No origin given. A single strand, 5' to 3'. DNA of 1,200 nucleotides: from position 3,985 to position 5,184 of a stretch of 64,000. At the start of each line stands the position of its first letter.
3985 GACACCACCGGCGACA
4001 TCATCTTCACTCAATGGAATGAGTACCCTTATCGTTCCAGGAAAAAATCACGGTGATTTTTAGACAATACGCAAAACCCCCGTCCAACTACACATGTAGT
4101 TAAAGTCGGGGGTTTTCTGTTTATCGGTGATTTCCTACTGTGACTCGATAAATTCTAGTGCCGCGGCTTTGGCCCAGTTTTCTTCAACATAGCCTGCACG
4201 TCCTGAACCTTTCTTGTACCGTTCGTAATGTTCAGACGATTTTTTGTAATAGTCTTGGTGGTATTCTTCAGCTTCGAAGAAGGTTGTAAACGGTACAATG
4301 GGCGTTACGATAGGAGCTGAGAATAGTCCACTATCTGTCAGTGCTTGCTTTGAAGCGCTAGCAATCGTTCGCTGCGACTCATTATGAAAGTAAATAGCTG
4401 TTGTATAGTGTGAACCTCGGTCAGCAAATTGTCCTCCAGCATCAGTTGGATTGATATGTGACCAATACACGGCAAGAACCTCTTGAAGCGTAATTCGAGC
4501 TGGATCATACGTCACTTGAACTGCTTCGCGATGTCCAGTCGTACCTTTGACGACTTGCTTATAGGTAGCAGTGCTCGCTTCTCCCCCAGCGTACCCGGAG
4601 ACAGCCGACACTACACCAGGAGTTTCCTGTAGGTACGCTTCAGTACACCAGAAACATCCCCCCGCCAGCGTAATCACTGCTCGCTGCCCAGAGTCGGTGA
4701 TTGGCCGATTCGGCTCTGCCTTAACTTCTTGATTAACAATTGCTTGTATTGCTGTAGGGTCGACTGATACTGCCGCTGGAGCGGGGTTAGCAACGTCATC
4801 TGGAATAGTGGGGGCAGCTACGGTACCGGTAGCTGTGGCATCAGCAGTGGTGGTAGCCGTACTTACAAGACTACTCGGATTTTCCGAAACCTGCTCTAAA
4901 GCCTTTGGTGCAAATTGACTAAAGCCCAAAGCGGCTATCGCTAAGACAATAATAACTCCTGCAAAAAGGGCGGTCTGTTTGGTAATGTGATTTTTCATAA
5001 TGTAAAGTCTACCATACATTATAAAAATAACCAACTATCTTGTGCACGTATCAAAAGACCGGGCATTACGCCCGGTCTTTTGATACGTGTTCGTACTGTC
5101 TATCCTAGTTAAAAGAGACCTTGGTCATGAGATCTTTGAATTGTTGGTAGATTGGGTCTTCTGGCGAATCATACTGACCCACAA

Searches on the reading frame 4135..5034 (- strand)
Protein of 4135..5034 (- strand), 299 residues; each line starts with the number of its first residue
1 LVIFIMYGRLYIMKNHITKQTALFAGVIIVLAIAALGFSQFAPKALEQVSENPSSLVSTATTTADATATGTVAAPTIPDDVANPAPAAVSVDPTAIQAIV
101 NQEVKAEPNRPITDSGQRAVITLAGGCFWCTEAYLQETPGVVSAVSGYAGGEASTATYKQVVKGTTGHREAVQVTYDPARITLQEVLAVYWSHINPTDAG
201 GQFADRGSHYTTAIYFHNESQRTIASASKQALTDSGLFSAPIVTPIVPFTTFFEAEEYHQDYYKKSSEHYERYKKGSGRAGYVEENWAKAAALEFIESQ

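Call 13: search_protein_families(library=pfam, proteins=[window:4135-5034:-], max_evalue=0.01)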
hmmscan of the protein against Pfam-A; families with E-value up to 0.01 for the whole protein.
window:4135-5034:- (299 aa): 1 family
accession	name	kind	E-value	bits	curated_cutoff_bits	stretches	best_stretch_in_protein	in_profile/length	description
PF01625.27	PMSR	-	2.8e-58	197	23.7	1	121-271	2-152/153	Peptide methionine sulfoxide reductase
